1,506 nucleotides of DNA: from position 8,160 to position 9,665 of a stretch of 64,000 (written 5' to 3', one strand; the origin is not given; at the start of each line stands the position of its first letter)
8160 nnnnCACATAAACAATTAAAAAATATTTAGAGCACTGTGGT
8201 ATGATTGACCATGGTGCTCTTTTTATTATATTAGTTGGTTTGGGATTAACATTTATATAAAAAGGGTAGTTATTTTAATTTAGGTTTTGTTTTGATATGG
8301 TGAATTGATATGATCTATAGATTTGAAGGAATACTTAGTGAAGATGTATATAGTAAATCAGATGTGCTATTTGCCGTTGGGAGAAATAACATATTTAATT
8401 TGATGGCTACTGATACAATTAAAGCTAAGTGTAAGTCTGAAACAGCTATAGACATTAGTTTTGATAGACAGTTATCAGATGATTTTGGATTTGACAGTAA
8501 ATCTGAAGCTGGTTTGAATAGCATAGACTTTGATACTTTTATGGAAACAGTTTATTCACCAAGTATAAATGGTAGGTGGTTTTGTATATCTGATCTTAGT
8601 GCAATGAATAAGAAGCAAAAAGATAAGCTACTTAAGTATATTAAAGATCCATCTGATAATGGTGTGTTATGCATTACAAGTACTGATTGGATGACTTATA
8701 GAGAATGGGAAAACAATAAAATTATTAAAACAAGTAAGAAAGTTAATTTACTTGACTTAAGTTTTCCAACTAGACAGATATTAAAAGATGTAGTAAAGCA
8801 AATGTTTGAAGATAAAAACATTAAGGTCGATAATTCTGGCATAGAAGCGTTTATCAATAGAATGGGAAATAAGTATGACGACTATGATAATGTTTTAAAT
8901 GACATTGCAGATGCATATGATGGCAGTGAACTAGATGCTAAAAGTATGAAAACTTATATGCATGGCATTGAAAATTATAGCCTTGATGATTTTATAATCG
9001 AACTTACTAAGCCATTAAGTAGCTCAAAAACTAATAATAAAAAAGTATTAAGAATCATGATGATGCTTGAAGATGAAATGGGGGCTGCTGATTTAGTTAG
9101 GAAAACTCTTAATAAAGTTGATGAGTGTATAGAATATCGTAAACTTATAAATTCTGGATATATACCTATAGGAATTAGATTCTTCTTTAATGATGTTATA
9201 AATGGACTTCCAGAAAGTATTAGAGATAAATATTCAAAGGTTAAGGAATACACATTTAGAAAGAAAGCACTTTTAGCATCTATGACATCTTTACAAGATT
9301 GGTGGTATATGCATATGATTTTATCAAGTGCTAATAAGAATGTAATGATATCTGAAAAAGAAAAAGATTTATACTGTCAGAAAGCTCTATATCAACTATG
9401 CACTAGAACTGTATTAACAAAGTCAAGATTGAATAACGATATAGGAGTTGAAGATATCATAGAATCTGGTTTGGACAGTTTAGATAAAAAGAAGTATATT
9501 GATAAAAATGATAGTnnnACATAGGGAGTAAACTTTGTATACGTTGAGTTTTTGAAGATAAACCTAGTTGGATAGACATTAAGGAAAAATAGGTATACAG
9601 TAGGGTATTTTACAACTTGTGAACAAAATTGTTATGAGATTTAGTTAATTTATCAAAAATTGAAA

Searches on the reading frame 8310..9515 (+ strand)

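Call 14: search_protein_families(library=pfam, proteins=[window:8310-9515:+], max_evalue=0.001)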
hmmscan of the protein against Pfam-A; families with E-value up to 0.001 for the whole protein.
window:8310-9515:+ (402 aa): 0 families

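Call 52: search_protein_families(library=phrogs, proteins=[window:8310-9515:+], max_evalue=0.001)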
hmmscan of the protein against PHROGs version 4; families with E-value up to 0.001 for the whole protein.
window:8310-9515:+ (402 aa): 1 family
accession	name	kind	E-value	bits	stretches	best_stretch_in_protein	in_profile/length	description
phrog_5846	-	DNA, RNA and nucleotide metabolism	0.00029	21.2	1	87-254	94-265/380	clamp loader of DNA polymerase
